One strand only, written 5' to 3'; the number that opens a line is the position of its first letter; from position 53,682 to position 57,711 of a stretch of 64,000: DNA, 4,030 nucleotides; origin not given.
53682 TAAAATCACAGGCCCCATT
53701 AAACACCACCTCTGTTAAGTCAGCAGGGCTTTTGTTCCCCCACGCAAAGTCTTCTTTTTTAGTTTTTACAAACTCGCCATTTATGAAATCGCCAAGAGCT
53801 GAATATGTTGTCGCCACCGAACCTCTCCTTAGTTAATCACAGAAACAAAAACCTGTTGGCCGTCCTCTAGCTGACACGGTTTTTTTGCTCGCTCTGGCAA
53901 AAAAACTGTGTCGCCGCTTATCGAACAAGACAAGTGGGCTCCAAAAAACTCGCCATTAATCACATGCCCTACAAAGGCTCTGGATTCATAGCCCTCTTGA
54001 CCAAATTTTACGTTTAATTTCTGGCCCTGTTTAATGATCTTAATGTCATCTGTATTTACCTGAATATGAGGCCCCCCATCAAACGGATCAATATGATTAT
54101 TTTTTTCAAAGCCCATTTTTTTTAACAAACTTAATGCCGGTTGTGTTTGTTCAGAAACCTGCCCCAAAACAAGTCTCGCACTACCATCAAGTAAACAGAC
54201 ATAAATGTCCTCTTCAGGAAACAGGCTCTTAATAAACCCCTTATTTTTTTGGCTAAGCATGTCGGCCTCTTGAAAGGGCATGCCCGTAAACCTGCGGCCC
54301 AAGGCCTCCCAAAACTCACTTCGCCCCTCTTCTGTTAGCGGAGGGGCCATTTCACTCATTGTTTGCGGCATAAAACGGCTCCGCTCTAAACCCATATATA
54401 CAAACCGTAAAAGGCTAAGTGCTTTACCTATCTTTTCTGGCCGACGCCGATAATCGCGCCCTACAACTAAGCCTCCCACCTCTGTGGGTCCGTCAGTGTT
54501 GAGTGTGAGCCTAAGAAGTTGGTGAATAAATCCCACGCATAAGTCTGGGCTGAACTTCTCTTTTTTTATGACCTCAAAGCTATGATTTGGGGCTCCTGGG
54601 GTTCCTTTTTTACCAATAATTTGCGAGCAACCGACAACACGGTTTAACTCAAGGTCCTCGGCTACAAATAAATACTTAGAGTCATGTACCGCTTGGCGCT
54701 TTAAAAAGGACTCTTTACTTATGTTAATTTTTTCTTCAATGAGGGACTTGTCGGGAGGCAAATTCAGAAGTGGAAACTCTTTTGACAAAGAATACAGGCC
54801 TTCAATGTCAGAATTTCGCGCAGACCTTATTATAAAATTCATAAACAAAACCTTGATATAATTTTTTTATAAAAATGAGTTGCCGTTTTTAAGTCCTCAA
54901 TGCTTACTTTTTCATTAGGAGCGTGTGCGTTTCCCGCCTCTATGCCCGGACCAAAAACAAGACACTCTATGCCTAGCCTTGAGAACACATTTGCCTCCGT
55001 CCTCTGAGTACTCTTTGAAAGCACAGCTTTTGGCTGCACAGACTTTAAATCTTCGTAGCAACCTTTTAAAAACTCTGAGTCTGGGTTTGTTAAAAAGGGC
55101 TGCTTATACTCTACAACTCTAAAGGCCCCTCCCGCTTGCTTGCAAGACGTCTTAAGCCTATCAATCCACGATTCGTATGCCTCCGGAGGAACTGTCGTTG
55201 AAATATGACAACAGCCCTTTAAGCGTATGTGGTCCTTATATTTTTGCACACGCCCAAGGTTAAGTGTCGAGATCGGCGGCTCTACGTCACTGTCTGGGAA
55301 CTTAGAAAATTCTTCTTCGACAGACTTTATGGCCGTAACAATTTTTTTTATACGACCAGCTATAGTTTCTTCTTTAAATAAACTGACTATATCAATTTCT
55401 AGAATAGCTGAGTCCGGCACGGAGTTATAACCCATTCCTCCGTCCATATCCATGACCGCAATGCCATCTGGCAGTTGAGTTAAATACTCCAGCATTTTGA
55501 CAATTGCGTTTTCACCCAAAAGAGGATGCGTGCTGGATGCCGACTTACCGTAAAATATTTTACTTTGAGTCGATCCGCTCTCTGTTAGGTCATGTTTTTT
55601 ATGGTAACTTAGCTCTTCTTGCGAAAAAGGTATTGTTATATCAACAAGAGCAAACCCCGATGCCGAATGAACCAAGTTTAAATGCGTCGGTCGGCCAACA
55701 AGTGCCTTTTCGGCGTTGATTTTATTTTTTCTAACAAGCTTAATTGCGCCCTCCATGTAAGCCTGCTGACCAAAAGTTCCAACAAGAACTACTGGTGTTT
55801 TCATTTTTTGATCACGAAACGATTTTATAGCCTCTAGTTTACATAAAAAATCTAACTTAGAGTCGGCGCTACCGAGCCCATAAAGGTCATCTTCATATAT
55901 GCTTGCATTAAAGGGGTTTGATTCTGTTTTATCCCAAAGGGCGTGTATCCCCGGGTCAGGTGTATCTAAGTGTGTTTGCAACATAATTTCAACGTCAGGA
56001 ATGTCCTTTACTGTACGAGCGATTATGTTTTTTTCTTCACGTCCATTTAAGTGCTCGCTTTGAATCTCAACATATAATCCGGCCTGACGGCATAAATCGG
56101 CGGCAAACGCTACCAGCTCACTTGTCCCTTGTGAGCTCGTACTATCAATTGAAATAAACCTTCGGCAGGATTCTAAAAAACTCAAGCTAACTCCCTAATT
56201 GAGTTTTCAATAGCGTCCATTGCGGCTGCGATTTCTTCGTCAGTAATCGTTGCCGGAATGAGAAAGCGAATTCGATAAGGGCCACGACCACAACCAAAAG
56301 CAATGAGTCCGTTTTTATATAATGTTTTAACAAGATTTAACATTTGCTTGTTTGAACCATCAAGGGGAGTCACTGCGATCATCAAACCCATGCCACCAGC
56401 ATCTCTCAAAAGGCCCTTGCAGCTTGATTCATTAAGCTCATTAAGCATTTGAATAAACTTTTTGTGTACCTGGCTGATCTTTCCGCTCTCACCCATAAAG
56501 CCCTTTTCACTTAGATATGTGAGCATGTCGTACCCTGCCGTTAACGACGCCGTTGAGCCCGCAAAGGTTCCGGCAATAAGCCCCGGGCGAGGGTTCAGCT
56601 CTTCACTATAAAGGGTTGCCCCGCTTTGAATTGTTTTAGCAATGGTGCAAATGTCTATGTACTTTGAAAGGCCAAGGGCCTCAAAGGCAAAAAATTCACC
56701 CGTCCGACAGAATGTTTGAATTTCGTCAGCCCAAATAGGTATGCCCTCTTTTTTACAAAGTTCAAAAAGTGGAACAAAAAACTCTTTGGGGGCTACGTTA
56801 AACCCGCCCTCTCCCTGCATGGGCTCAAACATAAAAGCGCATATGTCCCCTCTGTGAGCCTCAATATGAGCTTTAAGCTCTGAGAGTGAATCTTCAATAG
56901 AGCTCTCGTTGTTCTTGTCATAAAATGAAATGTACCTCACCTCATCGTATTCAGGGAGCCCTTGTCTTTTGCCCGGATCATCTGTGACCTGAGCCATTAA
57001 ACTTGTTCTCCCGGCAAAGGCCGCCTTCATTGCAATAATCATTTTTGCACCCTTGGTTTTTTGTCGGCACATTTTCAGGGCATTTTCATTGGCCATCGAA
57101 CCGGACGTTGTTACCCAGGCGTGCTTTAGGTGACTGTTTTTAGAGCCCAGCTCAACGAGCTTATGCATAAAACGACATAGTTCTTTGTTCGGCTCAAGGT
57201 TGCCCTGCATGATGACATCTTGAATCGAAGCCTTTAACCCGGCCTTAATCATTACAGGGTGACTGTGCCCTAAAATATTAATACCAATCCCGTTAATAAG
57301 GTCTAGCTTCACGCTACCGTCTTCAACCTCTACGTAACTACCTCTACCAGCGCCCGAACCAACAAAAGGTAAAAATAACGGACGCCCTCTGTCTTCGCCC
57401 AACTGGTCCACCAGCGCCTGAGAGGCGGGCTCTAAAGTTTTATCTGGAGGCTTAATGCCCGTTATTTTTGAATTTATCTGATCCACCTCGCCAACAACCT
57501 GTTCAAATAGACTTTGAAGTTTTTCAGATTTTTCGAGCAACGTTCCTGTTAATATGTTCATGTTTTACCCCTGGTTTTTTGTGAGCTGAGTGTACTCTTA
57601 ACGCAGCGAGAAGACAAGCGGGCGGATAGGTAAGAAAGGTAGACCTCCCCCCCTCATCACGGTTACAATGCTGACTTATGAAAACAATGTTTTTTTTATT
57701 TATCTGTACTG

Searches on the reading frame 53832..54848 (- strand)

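Call 66: search_protein_families(library=pfam, proteins=[window:53832-54848:-], max_evalue=0.00001)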
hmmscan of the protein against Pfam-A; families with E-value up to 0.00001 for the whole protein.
window:53832-54848:- (339 aa): 1 family
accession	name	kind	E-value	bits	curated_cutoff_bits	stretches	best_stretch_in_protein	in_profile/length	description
PF04958.18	AstA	-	5.3e-87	292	29.4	1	5-335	2-335/337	Arginine N-succinyltransferase beta subunit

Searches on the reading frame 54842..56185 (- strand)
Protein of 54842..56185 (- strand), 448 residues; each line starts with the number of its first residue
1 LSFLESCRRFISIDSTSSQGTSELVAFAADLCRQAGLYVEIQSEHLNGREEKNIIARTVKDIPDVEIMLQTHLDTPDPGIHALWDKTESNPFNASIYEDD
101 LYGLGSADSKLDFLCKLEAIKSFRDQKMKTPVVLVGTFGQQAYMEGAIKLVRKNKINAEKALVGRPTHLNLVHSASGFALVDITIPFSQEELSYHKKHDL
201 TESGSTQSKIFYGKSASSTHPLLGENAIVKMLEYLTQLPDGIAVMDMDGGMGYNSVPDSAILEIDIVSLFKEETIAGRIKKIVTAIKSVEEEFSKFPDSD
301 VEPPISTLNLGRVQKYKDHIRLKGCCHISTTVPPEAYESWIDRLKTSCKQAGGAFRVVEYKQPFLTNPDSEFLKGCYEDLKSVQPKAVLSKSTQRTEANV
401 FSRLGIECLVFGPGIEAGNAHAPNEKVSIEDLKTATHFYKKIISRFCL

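Call 66: search_protein_families(library=pfam, proteins=[window:54842-56185:-], max_evalue=0.00001)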
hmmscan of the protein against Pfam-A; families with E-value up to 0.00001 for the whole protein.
window:54842-56185:- (448 aa): 1 family
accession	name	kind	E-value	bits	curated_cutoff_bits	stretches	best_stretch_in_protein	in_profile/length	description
PF01546.33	Peptidase_M20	-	2.2e-17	64.1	24.6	1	68-444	1-205/206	Peptidase family M20/M25/M40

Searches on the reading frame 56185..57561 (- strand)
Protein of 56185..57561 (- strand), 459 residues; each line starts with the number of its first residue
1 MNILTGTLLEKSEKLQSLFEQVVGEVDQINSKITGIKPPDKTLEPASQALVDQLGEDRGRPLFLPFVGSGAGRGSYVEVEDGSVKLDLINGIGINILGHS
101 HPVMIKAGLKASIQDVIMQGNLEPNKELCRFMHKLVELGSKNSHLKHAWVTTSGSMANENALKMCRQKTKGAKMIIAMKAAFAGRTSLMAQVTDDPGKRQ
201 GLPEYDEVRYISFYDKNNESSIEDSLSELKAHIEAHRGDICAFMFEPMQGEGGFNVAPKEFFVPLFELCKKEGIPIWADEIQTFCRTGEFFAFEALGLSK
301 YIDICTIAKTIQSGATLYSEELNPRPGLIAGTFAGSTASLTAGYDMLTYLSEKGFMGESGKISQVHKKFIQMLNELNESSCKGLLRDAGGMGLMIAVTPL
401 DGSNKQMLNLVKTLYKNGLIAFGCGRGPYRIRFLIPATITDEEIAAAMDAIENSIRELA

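Call 66: search_protein_families(library=pfam, proteins=[window:56185-57561:-], max_evalue=0.00001)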
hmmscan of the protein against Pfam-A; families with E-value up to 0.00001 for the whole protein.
window:56185-57561:- (459 aa): 1 family
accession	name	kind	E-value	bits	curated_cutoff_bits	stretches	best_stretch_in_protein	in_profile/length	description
PF00202.27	Aminotran_3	-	1.4e-58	199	30.5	1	72-453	16-401/403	Aminotransferase class-III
